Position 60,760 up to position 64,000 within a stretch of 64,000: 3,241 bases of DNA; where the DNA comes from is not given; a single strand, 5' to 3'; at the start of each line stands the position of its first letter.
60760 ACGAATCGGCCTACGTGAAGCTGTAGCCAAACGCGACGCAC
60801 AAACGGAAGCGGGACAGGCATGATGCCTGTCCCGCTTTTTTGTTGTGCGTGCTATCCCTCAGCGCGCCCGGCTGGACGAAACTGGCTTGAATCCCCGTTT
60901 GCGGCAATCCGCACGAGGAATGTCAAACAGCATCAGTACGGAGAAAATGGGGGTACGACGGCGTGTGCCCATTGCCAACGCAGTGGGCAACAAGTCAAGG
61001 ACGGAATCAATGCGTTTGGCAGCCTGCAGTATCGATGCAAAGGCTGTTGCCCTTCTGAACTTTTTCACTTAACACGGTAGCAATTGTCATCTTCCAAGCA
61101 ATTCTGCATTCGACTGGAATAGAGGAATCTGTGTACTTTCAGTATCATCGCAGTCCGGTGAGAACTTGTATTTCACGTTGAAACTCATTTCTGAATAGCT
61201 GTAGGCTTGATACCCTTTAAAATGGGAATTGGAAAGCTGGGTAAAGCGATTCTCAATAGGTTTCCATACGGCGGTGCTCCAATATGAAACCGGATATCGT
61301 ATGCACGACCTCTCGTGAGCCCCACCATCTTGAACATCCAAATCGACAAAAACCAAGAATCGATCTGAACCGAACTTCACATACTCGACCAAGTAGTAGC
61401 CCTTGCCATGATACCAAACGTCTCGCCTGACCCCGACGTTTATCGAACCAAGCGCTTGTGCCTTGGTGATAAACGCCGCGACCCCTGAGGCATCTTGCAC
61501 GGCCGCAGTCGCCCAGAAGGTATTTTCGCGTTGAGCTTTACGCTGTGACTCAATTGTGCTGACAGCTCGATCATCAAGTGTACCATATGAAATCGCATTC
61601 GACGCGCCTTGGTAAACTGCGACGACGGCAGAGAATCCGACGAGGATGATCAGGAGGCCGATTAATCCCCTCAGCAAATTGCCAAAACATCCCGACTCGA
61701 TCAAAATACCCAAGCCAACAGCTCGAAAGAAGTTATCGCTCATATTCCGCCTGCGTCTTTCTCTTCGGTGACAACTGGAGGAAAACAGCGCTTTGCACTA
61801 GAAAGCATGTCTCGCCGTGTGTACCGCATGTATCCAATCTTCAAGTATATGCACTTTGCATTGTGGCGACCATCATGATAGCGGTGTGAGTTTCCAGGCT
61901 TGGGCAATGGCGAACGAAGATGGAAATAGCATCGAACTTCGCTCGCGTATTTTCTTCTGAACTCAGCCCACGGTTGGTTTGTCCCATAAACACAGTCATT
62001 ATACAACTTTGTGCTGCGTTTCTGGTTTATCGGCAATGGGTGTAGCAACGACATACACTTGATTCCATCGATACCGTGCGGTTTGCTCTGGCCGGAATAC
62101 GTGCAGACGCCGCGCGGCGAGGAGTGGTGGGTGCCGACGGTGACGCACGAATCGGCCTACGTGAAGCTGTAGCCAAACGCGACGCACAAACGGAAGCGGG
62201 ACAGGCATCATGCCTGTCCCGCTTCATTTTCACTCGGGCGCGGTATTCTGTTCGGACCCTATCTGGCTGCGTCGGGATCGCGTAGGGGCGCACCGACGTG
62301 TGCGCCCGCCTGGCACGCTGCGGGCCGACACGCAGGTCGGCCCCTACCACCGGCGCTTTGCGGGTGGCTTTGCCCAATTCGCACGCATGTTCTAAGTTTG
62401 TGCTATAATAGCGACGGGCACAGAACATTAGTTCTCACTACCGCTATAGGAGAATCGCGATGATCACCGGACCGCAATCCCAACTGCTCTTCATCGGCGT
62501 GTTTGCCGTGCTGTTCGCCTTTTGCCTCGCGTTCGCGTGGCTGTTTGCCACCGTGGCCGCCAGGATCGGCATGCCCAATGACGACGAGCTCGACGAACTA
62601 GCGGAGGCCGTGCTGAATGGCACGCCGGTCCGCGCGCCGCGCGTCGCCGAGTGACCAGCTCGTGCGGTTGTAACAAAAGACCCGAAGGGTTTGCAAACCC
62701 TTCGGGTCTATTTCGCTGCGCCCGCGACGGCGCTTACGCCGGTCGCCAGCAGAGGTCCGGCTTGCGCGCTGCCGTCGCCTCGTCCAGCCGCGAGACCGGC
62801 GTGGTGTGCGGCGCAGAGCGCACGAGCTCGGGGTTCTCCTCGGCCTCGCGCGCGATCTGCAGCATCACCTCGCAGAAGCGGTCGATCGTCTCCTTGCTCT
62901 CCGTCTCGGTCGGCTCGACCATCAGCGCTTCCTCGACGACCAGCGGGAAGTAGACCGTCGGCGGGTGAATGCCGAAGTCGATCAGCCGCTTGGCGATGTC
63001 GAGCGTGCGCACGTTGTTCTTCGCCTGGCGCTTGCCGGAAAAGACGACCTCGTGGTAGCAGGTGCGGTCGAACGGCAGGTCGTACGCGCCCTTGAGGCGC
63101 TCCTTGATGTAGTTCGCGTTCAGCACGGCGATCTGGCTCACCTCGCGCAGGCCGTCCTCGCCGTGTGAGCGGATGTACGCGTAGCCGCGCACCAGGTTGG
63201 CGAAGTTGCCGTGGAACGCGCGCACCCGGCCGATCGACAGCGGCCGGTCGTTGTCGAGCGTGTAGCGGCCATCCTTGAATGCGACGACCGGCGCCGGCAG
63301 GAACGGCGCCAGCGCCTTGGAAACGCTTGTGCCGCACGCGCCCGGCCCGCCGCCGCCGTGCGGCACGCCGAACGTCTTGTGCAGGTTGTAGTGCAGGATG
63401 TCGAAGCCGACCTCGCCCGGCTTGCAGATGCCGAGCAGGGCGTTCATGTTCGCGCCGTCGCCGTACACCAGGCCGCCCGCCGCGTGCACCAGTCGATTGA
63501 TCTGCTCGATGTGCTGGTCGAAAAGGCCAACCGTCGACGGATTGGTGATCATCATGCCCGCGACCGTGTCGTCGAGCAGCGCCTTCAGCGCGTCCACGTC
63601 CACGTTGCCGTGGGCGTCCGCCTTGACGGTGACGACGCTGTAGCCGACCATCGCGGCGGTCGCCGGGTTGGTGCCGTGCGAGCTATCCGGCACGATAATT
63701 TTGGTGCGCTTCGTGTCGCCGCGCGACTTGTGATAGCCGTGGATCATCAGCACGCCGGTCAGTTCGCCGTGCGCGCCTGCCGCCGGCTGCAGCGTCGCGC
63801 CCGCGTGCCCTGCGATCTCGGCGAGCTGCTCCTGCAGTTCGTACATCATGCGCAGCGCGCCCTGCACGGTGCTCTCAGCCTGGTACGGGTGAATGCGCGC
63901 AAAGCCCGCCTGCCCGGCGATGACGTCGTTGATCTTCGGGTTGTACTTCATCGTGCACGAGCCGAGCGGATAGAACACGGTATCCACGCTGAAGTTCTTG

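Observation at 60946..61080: Possible IS1595-type transposase zinc-ribbon remnant at the left edge of the island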

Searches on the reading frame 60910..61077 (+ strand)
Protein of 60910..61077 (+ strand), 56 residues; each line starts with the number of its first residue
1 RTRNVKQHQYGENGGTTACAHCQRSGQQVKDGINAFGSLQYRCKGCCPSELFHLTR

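Call 9: search_dna_similar(query=window:60919-61077:+, collection=plasmids, mode=protein, max_evalue=10, max_rows=30)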
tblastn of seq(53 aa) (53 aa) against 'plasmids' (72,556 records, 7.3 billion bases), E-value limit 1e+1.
Records with a match: 5; places in all: 6; records where one place covers at least 80% of the query: 1.
Best place of each record, by identity: <60% 5.
By first word of the organism name: Halorubrum 1; Halobiforma 1; Natrinema 1; Natribaculum 1; Pectobacterium 1.
By predicted mobility (MOB-suite, as given by PLSDB): non-mobilizable 5.
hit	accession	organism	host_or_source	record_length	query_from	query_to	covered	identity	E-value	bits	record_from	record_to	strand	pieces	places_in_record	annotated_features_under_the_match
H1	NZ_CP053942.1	Halorubrum salinarum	soil,single cell,solar salt farm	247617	3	43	77%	39.0%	5e+0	31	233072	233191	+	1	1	none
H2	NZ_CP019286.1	Halobiforma lacisalsi AJ5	Ayakekumsalt Lake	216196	11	43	62%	45.5%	3e-2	37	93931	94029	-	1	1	none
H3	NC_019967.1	Natrinema pellirubrum DSM 15624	-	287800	11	43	62%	45.5%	7e+0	30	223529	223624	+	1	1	IS1595-like element ISNpe28 family transposase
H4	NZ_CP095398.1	Natribaculum luteum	cell culture,brine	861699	11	43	62%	45.5%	7e+0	30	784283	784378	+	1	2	IS1595-like element ISNpe28 family transposase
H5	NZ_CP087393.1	Pectobacterium parvum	Solanum tuberosum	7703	2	47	87%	32.6%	9e+0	30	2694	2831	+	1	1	site-specific integrase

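Call 10: find_homologous_proteins(query=window:60910-61077:+, max_evalue=10)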
Query seq(56 aa): no candidate shares three 5-residue words with the query. No homologue found.
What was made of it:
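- Tried and rejected: The word-indexed homology search with the 56-aa peptide found no candidates (call 10).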

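Call 14: search_protein_families(library=phrogs, proteins=[window:60910-61077:+], max_evalue=10)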
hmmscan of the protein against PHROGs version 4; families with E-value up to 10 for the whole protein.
seq(56 aa): 2 families
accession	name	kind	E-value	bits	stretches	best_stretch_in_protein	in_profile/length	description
phrog_1191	-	integration and excision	0.013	16.5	1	18-48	7-37/90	transposase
phrog_38162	-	unknown function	0.26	12.6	1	6-50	31-70/71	-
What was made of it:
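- PHROG 1191 'transposase' scores E=0.013 (call 14).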

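Call 18: get_annotated_region(hit=H3, flank=1500)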
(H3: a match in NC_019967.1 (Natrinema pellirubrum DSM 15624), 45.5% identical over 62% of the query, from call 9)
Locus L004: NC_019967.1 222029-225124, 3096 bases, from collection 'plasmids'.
description: Natrinema pellirubrum DSM 15624 plasmid pNATPE01, complete sequence
organism: Natrinema pellirubrum DSM 15624 (NCBI taxid 797303)
taxonomy: Archaea; Euryarchaeota; Halobacteria; Halobacteriales; Natrialbaceae; Natrinema; Natrinema pellirubrum; Natrinema pellirubrum DSM 15624
host: -; source: -; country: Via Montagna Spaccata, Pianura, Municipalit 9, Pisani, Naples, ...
typing (MOB-suite, as given by PLSDB): non-mobilizable; mating-pair formation MPF_T
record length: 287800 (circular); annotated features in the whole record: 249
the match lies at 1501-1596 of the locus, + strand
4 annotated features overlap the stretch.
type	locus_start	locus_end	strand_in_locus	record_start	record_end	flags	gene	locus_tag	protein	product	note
CDS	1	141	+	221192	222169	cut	-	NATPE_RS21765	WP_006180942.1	M48 family metalloprotease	GO:0006508 - proteolysis [Evidence IEA]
CDS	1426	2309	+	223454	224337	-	-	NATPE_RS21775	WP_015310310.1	IS1595-like element ISNpe28 family transposase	GO:0006313 - DNA transposition [Evidence IEA]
CDS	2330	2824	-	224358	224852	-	-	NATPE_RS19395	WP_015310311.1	hypothetical protein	-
CDS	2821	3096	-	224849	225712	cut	-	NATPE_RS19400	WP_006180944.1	ParA family protein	-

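Call 19: get_annotated_region(hit=H2, flank=1500)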
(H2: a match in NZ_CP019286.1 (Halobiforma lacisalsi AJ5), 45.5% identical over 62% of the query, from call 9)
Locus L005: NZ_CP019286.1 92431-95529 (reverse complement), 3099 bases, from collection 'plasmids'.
description: Halobiforma lacisalsi AJ5 plasmid pHLAJ5I, complete sequence
organism: Halobiforma lacisalsi AJ5 (NCBI taxid 358396)
taxonomy: Archaea; Euryarchaeota; Halobacteria; Halobacteriales; Natrialbaceae; Halobiforma; Halobiforma lacisalsi; Halobiforma lacisalsi AJ5
host: -; source: Ayakekumsalt Lake; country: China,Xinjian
typing (MOB-suite, as given by PLSDB): non-mobilizable; mating-pair formation MPF_T
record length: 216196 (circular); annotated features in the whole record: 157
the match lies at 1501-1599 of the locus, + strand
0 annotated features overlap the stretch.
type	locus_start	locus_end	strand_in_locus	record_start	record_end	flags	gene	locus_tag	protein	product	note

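Call 36: search_dna_similar(query=window:60919-61077:+, collection=phages, mode=protein, max_evalue=10)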
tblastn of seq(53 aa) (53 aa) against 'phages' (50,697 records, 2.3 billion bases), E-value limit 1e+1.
No match.
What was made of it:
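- Tried and rejected: tblastn of the peptide against phages gave no match (call 36).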

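Call 37: search_protein_representatives(protein=window:60910-61077:+)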
Query: 56 residues. Proteins with E-value up to 0.001 (for the whole library): 2; up to 1e-10: 0; up to 1e-30: 0. The best 2 are listed.
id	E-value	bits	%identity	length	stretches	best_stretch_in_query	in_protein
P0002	6.3e-05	39.1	50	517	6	28-50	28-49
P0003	1.1e-04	38.3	43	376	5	33-53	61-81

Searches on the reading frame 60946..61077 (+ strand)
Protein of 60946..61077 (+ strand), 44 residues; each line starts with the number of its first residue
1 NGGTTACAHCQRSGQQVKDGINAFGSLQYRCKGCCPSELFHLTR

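Call 89: search_protein_families(library=pfam, proteins=[window:60946-61077:+], max_evalue=10)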
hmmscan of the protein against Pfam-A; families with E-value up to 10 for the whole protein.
seq(44 aa): 0 families

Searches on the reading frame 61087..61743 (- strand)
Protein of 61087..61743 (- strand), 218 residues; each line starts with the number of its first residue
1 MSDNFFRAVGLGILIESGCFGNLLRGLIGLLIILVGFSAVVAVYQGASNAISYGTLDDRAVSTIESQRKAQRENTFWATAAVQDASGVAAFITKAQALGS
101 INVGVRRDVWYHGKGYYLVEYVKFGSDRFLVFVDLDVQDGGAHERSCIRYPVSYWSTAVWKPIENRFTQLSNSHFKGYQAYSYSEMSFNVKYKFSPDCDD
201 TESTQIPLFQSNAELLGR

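Call 6: search_protein_families(library=pfam, proteins=[window:61087-61743:-], max_evalue=10)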
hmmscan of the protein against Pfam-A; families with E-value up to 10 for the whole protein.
window:61087-61743:- (218 aa): 0 families

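Call 7: search_protein_families(library=ncbifam, proteins=[window:61087-61743:-], max_evalue=10)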
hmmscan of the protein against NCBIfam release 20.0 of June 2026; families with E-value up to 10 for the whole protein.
window:61087-61743:- (218 aa): 1 family
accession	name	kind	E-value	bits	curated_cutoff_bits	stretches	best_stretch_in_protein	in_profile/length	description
NF001503.0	PRK00349.1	equivalog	0.14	10.1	1147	1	151-199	702-745/943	excinuclease ABC subunit UvrA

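Call 11: find_encoding_contigs(protein=window:61087-61743:-, flank=10000, max_places=10)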
Protein window:61087-61743:- (218 aa): 3 contigs read that carry it; 3 places shown.
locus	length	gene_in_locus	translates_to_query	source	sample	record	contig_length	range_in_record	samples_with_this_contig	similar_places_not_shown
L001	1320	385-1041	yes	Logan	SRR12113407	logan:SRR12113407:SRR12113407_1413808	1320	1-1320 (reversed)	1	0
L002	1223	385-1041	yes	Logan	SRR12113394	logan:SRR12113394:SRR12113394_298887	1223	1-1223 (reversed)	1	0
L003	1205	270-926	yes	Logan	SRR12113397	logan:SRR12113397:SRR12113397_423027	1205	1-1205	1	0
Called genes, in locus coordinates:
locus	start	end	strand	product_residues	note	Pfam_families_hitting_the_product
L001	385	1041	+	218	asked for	-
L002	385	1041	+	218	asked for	-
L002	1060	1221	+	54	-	?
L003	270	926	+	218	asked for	-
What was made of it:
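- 61740..62054 (-): 104-aa ORF overlapping the 218-aa ORF start by ATGA. Coding status is doubtful. It was not called as a gene on Logan contigs L001-L003 (call 11).
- The stretch also overlaps a 69-aa antisense ORF that one gene caller accepted (call 11). A gene caller preferred the antisense ORF on Logan contig L002 (call 11).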

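Call 14: search_protein_families(library=phrogs, proteins=[window:61087-61743:-], max_evalue=10)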
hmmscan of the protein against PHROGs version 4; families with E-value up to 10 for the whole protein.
window:61087-61743:- (218 aa): 2 families
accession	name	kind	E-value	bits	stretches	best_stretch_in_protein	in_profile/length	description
phrog_23761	-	unknown function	0.068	14.6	1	178-203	27-53/63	-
phrog_38079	-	unknown function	0.12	13.7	1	104-154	62-110/136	-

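Call 15: search_protein_families(library=padloc, proteins=[window:61087-61743:-], max_evalue=10)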
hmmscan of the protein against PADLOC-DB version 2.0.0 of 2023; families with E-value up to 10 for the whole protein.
window:61087-61743:- (218 aa): 0 families
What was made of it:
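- On CIME-like decayed integrative element: The island ORFs have no family hits in Pfam, NCBIfam, PHROGs or PADLOC (calls 6, 7, 14, 15).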

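Call 16: find_homologous_proteins(query=window:61087-61743:-, max_evalue=1)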
Query window:61087-61743:- (218 aa): 1 proteins with E <= 1 among 253 candidates.
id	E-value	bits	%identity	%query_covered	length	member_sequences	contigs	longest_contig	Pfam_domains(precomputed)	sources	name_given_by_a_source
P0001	2.5e-142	490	100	100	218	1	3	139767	-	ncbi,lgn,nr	ncbi:MAG: hypothetical protein HZB53_11045 [Chloroflexi bacterium]|nr:hypothetical protein [Chlorofl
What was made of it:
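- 61087..61743 (-): Orphan 218-aa ORF with an N-terminal hydrophobic helix; island cargo. It matches only itself among 5.8e9 proteins and is named as a hypothetical protein of a Chloroflexi MAG (call 16).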

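Call 33: find_related_loci(query=window:61087-61743:-, collection=viral_contigs, flank=5000)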
Query window:61087-61743:- (218 aa) in viral_contigs; peptide patterns used: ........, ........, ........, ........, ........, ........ (x = any residue, [..] = any of these).
12 stretches matched a pattern, but none encodes a relative of the query by tblastn (E <= 1e-3).

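Call 35: search_dna_similar(query=window:61087-61743:-, collection=plasmids, mode=protein, max_evalue=1)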
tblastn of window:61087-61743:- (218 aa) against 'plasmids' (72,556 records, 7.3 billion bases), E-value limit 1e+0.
Records with a match: 1; places in all: 1; records where one place covers at least 80% of the query: 0.
Best place of each record, by identity: <60% 1.
By first word of the organism name: Mycetohabitans 1.
By predicted mobility (MOB-suite, as given by PLSDB): non-mobilizable 1.
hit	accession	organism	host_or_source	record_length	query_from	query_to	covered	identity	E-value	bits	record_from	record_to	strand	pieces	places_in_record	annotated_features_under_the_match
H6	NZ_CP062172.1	Mycetohabitans rhizoxinica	Rhizopus microsporus,bacterial ...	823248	59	199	65%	29.4%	8e-1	38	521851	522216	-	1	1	uvrA: excinuclease ABC subunit UvrA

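Call 63: predict_structure(protein=window:61087-61743:-)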
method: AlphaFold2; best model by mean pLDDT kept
length: 218 residues; sequences in the alignment: 1
mean_pLDDT: 41.2   pTM: 0.22
mean pLDDT of the five models: 41.2, 40.0, 39.6, 37.6, 36.2
residues with pLDDT >= 90: 5; 70-90: 20; 50-70: 22; < 50: 171
segments of 3 or more residues with pLDDT < 50: 48-218
pLDDT, mean of each block of 10 residues (from residue 1): 65 62 86 86 58 40 38 32 29 32 31 37 39 38 29 31 31 29 25 29 28 28
secondary structure, 60 per line:
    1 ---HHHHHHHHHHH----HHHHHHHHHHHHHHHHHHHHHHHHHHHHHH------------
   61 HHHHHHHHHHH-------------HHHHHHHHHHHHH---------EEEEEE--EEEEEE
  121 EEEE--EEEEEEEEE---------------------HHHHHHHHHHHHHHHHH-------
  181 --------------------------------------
elements in order: H4-14 H19-48 H61-71 H85-97 E107-112 E115-124 E127-135 H157-173
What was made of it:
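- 61087..61743 (-): AlphaFold pLDDT is 41, with only residues about 20-40 confident (call 63).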

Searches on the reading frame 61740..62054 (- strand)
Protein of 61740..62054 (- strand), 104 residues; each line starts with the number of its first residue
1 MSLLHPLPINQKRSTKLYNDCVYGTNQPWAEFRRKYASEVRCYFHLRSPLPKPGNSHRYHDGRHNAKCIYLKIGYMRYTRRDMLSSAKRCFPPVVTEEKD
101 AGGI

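Call 6: search_protein_families(library=pfam, proteins=[window:61740-62054:-], max_evalue=10)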
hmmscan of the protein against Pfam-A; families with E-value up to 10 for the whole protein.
window:61740-62054:- (104 aa): 0 families

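Call 7: search_protein_families(library=ncbifam, proteins=[window:61740-62054:-], max_evalue=10)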
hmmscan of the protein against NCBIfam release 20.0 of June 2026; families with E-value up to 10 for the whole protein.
window:61740-62054:- (104 aa): 0 families

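Call 14: search_protein_families(library=phrogs, proteins=[window:61740-62054:-], max_evalue=10)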
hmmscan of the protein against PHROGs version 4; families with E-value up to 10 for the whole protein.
window:61740-62054:- (104 aa): 0 families

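Call 15: search_protein_families(library=padloc, proteins=[window:61740-62054:-], max_evalue=10)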
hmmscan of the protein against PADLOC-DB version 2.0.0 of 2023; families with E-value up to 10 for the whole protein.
window:61740-62054:- (104 aa): 0 families

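Call 64: predict_structure(protein=window:61740-62054:-)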
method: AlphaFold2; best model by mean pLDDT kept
length: 104 residues; sequences in the alignment: 1
mean_pLDDT: 43.6   pTM: 0.32
mean pLDDT of the five models: 43.6, 39.7, 36.9, 34.1, 31.2
residues with pLDDT >= 90: 0; 70-90: 0; 50-70: 33; < 50: 71
segments of 3 or more residues with pLDDT < 50: 1-17, 27-29, 45-67, 80-104
pLDDT, mean of each block of 10 residues (from residue 1): 39 47 50 53 47 37 43 51 37 35 34
secondary structure, 60 per line:
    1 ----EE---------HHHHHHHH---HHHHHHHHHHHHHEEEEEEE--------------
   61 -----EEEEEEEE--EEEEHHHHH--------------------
elements in order: H16-23 H27-39 E40-46 E66-73 E76-79 H80-84
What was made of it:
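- Tried and rejected: That is too poor for a fold search, so none was run (calls 63, 64).
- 61740..62054 (-): No family hit (calls 6, 7, 14, 15). pLDDT is 44 (call 64).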

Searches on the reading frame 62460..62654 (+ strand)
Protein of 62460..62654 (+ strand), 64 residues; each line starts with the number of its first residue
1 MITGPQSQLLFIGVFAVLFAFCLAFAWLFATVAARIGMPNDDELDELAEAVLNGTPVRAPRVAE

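Call 27: find_encoding_contigs(protein=window:62460-62654:+, flank=8000, max_places=10)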
Protein window:62460-62654:+ (64 aa): no gene with exactly this product is on record in the collection.

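Call 68: search_protein_families(library=pfam, proteins=[window:62460-62654:+], max_evalue=0.001)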
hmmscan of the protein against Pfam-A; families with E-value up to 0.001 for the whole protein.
window:62460-62654:+ (64 aa): 0 families

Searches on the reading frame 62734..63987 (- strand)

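Call 68: search_protein_families(library=pfam, proteins=[window:62734-63987:-], max_evalue=0.001)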
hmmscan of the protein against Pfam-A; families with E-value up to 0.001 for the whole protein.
window:62734-63987:- (417 aa): 3 families
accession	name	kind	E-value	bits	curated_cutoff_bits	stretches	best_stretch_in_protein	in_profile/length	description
PF21478.3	GcvP2_C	-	6.9e-29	100.7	27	1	284-384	2-104/122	Glycine dehydrogenase, C-terminal domain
PF02347.22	GDC-P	-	1.4e-14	54.3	26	1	27-235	92-288/429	Glycine cleavage system P-protein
PF00266.25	Aminotran_5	-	8.3e-07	28.7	21.5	1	82-207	78-204/371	Aminotransferase class-V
